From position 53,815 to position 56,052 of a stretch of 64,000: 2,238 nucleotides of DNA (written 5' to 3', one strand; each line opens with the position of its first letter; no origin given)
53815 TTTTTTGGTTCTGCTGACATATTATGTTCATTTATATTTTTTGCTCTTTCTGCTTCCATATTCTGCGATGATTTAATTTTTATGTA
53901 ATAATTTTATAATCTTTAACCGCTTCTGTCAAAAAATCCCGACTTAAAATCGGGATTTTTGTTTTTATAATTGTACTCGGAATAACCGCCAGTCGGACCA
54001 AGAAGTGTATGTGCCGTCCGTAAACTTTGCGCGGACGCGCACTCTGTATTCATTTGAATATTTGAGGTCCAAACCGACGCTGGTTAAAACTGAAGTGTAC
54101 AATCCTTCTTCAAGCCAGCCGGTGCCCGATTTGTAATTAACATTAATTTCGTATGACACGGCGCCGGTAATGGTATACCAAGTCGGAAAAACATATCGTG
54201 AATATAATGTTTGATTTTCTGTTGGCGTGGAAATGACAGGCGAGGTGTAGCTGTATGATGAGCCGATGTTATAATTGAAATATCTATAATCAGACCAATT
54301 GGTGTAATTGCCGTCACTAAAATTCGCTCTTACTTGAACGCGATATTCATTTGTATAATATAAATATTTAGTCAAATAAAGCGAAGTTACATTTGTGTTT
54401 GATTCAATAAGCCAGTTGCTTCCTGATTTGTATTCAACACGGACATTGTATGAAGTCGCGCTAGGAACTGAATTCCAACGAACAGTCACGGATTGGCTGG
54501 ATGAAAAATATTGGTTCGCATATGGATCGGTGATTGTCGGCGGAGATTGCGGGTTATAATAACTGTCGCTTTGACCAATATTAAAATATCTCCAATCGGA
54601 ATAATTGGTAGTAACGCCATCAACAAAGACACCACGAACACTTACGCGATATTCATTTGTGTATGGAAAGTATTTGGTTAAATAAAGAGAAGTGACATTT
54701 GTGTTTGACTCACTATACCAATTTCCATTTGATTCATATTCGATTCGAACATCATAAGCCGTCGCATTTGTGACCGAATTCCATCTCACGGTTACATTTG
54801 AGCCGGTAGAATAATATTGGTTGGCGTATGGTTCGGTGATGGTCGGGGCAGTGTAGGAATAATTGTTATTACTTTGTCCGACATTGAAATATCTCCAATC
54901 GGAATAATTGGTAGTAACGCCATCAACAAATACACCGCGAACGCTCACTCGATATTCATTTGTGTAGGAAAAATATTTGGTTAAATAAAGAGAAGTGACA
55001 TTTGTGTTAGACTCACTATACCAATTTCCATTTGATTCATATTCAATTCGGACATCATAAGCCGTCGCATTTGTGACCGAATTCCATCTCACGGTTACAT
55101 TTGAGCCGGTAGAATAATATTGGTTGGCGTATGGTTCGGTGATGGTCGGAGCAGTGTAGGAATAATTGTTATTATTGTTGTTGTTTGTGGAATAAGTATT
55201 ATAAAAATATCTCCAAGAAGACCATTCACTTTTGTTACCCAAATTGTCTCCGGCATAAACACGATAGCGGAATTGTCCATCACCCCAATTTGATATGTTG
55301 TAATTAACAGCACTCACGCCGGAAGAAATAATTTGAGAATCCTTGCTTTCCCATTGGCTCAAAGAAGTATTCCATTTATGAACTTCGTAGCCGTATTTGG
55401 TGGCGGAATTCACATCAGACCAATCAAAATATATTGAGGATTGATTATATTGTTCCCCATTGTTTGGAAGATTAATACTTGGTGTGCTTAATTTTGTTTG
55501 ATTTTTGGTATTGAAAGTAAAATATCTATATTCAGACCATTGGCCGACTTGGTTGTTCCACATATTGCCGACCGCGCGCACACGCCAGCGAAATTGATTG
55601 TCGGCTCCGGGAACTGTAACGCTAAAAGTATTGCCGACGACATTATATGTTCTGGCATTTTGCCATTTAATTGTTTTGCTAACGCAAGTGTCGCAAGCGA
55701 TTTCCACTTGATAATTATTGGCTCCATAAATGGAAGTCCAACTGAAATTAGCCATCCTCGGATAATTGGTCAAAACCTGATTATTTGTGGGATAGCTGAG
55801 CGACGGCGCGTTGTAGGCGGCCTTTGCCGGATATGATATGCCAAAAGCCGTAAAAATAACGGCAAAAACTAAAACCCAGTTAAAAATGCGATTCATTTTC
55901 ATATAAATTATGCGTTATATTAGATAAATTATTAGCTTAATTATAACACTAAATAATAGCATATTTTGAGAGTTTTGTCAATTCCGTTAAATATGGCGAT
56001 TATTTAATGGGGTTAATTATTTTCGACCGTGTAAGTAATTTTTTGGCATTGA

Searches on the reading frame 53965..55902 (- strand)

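Call 30: search_protein_families(library=pfam, proteins=[window:53965-55902:-], max_evalue=0.00001)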
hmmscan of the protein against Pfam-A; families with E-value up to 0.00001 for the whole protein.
window:53965-55902:- (645 aa): 0 families

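Call 38: search_protein_families(library=pfam, proteins=[window:53965-55902:-], max_evalue=0.01)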
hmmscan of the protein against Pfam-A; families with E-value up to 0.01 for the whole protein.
window:53965-55902:- (645 aa): 1 family
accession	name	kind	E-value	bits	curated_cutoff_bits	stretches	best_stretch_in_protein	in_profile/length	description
PF25788.1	Ig_Rha78A_N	-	5.3e-05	23.9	27.4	0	610-644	68-102/105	Rha78A-like, N-terminal immunoglobulin domain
